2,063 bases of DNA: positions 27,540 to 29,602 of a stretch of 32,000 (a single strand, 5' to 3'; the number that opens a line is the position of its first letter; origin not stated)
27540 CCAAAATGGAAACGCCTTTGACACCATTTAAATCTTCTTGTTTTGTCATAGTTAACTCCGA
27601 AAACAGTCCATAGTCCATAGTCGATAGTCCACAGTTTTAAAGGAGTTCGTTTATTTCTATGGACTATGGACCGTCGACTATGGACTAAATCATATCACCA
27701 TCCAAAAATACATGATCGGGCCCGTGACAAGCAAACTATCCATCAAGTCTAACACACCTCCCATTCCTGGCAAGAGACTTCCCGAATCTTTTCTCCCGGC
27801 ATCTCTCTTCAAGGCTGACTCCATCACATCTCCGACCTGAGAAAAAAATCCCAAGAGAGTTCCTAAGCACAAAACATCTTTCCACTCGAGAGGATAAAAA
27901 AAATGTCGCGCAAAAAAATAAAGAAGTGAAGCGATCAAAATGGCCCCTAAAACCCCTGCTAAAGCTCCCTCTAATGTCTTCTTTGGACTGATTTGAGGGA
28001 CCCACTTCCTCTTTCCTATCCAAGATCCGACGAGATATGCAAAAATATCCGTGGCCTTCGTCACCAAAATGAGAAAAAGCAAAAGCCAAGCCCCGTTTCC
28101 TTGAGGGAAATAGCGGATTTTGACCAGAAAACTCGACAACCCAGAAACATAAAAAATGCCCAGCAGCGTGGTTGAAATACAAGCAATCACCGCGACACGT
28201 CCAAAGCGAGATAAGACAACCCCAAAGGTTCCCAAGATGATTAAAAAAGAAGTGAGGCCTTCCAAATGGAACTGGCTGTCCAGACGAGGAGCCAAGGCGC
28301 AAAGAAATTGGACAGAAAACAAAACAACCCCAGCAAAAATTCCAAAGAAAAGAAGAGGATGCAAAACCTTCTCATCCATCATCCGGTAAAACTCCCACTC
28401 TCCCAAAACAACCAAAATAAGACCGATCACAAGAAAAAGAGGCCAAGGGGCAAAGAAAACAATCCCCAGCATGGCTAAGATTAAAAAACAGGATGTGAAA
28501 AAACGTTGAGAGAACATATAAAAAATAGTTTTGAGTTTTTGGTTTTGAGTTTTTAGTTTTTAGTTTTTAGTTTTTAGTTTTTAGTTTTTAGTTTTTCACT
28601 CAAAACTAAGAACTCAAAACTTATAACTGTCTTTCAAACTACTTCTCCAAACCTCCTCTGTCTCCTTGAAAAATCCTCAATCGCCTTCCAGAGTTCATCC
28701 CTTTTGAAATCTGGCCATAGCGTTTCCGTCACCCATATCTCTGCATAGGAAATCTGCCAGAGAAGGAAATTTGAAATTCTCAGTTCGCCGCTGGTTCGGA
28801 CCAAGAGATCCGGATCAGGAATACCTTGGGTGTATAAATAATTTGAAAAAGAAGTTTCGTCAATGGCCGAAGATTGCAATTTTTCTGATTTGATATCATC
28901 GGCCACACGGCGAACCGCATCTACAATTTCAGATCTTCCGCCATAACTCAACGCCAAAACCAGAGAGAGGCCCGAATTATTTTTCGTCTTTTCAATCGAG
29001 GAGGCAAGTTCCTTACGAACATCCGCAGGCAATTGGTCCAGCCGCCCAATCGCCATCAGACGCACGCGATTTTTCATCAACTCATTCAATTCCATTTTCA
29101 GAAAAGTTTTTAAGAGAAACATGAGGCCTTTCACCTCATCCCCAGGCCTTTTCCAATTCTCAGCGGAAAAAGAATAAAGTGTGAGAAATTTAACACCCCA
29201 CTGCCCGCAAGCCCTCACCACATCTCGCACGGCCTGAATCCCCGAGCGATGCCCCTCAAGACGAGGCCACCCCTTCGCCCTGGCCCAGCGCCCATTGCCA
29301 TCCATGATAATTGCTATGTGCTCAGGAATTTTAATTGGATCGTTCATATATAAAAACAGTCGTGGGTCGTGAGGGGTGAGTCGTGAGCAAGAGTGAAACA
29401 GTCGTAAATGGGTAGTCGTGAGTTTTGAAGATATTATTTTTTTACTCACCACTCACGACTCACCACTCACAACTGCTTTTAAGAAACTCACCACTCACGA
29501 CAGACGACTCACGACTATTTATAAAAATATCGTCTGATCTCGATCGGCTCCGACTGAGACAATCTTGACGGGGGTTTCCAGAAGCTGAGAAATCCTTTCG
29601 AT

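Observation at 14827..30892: Family of locus-specific, heptamer-periodic hairpins that fill whole intercistronic spacers and run via a U-tract into the next start codon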

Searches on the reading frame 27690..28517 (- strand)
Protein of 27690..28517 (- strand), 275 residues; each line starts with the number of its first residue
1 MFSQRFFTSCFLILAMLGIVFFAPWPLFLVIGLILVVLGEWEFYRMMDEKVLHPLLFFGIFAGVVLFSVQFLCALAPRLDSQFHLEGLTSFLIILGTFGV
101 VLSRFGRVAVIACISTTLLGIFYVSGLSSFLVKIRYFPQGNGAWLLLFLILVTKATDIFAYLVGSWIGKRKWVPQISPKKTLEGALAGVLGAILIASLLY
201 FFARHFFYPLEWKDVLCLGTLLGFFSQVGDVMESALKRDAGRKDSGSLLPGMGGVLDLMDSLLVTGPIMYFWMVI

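Call 13: search_protein_families(library=ncbifam, proteins=[window:27690-28517:-], max_evalue=0.00001)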
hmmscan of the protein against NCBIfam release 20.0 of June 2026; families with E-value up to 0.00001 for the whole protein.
window:27690-28517:- (275 aa): 1 family
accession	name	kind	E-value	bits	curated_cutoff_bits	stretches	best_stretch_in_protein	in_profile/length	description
NF008635.0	PRK11624.1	equivalog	3.7e-27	95.4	385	1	1-270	1-275/285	phosphatidate cytidylyltransferase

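Call 16: find_encoding_contigs(protein=window:27690-28517:-, flank=10000, max_places=10)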
Protein window:27690-28517:- (275 aa): 2 contigs read that carry it; 1 place shown.
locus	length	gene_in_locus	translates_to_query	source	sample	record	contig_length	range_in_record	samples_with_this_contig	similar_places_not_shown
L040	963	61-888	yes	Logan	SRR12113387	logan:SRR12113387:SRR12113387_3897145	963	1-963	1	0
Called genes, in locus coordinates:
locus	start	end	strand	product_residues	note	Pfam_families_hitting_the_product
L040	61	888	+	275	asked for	PF01148:CTP_transf_1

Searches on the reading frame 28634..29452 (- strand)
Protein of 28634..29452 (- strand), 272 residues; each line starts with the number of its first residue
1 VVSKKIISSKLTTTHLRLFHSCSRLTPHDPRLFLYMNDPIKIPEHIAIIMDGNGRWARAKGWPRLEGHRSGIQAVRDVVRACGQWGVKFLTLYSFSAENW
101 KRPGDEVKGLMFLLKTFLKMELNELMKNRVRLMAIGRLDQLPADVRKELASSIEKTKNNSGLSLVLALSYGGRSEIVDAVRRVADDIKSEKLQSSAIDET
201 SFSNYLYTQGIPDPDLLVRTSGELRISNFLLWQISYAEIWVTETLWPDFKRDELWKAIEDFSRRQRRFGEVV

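Call 13: search_protein_families(library=ncbifam, proteins=[window:28634-29452:-], max_evalue=0.00001)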
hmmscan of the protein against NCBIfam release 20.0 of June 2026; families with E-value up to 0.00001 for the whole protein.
window:28634-29452:- (272 aa): 16 families
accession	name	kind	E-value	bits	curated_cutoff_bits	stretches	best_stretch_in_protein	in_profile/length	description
NF011405.0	PRK14830.1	equivalog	1.1e-101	339.6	304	1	39-271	19-251/251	undecaprenyl pyrophosphate synthase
NF011406.0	PRK14831.1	subfamily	5.3e-98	327.2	375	1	38-271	19-252/256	undecaprenyl pyrophosphate synthase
NF011408.0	PRK14834.1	equivalog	1.9e-91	306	348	1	37-271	12-246/252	isoprenyl transferase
TIGR00055.1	uppS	equivalog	1.9e-86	289.1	109.55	1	42-269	1-228/228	polyprenyl diphosphate synthase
NF011411.0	PRK14838.1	equivalog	2.4e-85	285.8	417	1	39-270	9-238/244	isoprenyl transferase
NF011407.0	PRK14833.1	equivalog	2.3e-82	276.2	325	1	43-271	5-232/233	di-trans,poly-cis-decaprenylcistransferase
NF011404.0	PRK14829.1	equivalog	3.5e-77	259.2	372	1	41-271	29-259/260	isoprenyl transferase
NF011414.0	PRK14841.1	equivalog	1.3e-73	247.5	401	1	41-271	2-230/233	isoprenyl transferase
NF011412.0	PRK14839.1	equivalog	2.3e-72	243.2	334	1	45-271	12-229/240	di-trans,poly-cis-decaprenylcistransferase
NF011413.0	PRK14840.1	equivalog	4e-70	236.3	410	1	41-269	17-249/250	isoprenyl transferase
NF007596.1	PRK10240.1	equivalog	1.2e-65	221.3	418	1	37-270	10-243/251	(2E,6E)-farnesyl-diphosphate-specific ditrans,polycis-undecaprenyl-diphosphate synthase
NF011415.0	PRK14842.1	equivalog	2.1e-64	217.3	360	1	41-270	7-237/241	isoprenyl transferase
NF011410.0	PRK14837.1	equivalog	3.2e-64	216.6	342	1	41-269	5-229/230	undecaprenyl pyrophosphate synthase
NF011403.0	PRK14828.1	equivalog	2.4e-63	213.9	348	1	40-270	26-258/258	isoprenyl transferase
NF011402.0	PRK14827.1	equivalog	4.5e-63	213.3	535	1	41-270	66-295/296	decaprenyl diphosphate synthase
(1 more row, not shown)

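Call 15: find_related_loci(query=window:28634-29452:-, collection=genome_contigs, flank=10000)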
Query window:28634-29452:- (272 aa) in genome_contigs; peptide patterns used: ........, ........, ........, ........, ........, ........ (x = any residue, [..] = any of these).
146 stretches matched a pattern; 39 encode a relative of the query (tblastn E <= 1e-3); 39 distinct loci.
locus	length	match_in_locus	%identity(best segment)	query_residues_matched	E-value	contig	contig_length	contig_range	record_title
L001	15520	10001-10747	53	23-271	1e-88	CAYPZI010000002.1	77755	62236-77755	MAG TPA_asm: uncultured Balneolaceae bacterium isolate SRP141376_co5_357 genome assembly, contig: NODE_649_length_77755_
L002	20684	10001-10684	54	42-269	3e-88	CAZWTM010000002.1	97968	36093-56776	MAG TPA_asm: uncultured Peptococcaceae bacterium isolate binchicken_co193_91 genome assembly, contig: NODE_56_length_979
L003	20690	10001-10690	53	42-271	8e-87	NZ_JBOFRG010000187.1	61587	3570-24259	MAG: Clostridium sp. isolate WFFMC_MAG_688 k139_12611_flag=0_multi=6.9900_len=61587, whole genome shotgun sequence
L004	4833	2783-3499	55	34-271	8e-87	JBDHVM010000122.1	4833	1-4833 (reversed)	MAG: Peptostreptococcus sp. isolate AS-MESO-OLR.352 NODE_68322_length_4833_cov_3.926619, whole genome shotgun sequence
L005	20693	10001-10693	55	41-271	8e-87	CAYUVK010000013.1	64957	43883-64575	MAG TPA_asm: uncultured Ignavibacteriaceae bacterium isolate SRP214966_co4_500 genome assembly, contig: NODE_196_length_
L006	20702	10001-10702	51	38-271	2e-86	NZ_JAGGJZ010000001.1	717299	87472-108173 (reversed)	Clostridium moniliforme strain DSM 3984 Ga0454105_01, whole genome shotgun sequence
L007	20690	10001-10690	54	42-271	2e-85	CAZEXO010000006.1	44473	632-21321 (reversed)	MAG TPA_asm: uncultured Melioribacteraceae bacterium isolate SRP192927_co6_88 genome assembly, contig: NODE_1258_length_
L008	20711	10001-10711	54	35-271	1e-84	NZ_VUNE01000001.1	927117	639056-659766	Peptostreptococcus porci strain WCA-SAB-591-4A-A seq1, whole genome shotgun sequence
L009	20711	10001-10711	53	35-271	2e-84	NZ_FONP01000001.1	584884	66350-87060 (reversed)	Peptostreptococcus sp. D1, whole genome shotgun sequence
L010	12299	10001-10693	54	38-272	1e-83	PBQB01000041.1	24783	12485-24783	MAG: Flavobacteriales bacterium isolate RS341 53876, whole genome shotgun sequence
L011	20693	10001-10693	52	41-271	1e-83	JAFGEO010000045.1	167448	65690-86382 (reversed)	MAG: Bacteroidales bacterium isolate Zod_Metabat.1236 k87_2686029, whole genome shotgun sequence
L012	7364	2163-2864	53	38-271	5e-83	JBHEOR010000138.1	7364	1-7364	MAG: Desulfopila sp. isolate S6_bin.40.strict S6_NODE_138, whole genome shotgun sequence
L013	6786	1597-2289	52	41-271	1e-82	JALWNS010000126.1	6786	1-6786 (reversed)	MAG: Bacteroidales bacterium isolate M17_metabat2_scaf2bin.273 M17_NODE_14487_length_6786_cov_1.231416, whole genome sho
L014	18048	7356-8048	51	41-271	2e-82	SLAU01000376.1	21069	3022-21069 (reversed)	MAG: Balneolaceae bacterium isolate CSSed162cmB_41R1 CSSed16-2cmB-5366, whole genome shotgun sequence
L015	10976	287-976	52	42-271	6e-82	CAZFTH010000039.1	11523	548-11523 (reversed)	MAG TPA_asm: uncultured Peptostreptococcaceae bacterium isolate SRP241341_co1_13 genome assembly, contig: NODE_6025_leng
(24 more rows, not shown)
